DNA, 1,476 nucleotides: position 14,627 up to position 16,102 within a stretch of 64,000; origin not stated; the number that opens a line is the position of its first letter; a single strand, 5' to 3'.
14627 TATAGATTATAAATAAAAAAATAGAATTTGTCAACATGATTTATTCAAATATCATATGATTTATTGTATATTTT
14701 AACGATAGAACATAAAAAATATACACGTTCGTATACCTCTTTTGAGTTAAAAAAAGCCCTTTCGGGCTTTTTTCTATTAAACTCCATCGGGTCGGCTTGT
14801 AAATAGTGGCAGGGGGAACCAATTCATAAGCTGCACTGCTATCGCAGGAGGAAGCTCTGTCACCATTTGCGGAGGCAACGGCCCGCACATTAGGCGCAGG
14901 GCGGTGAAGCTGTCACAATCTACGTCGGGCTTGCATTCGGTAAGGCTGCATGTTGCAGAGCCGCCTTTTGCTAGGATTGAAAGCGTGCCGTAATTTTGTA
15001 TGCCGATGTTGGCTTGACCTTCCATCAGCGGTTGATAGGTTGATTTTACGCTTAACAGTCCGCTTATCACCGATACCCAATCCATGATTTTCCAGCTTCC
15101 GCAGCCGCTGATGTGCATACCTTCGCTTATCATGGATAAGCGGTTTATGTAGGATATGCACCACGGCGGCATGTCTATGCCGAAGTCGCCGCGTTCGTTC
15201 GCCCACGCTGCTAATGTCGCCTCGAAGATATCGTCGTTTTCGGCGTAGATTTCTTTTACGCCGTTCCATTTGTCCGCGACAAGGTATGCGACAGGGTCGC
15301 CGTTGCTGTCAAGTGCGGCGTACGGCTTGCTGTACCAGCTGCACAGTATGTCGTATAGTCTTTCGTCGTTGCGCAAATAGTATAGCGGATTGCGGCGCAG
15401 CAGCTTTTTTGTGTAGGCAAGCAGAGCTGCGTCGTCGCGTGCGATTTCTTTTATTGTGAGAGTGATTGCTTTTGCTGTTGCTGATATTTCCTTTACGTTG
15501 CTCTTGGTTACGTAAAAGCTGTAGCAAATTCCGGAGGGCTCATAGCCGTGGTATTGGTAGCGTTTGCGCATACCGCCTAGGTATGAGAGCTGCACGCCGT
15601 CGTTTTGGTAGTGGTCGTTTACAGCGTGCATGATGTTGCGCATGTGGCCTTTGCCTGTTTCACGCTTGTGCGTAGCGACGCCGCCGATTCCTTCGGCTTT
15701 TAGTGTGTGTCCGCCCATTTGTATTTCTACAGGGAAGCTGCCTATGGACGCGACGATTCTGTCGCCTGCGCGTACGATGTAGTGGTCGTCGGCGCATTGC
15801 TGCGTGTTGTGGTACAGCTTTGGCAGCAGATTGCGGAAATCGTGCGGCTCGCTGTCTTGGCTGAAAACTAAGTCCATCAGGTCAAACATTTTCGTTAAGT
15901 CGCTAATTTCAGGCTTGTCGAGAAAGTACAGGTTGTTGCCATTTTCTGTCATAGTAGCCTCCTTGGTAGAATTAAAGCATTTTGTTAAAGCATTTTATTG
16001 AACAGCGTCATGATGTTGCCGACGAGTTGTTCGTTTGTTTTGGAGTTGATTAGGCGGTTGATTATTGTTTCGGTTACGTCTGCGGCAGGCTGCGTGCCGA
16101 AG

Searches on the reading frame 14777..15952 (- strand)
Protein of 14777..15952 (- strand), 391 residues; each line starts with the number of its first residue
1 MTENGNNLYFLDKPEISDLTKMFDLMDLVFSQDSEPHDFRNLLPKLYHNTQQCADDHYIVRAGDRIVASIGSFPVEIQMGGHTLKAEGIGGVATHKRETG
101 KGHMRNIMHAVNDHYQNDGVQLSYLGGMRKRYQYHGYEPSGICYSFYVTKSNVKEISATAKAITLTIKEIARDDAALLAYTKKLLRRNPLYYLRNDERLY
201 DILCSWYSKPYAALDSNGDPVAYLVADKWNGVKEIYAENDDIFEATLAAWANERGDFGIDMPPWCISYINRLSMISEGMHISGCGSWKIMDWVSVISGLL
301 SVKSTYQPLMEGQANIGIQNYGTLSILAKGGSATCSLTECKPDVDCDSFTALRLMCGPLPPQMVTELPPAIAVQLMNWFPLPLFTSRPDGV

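Call 3: search_protein_families(library=pfam, proteins=[window:14777-15952:-])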
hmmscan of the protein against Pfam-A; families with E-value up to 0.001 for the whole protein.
window:14777-15952:- (391 aa): 1 family
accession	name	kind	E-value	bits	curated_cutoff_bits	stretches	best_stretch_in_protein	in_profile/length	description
PF13527.13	Acetyltransf_9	-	3.6e-21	75.9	25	1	15-139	6-126/127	Acetyltransferase (GNAT) domain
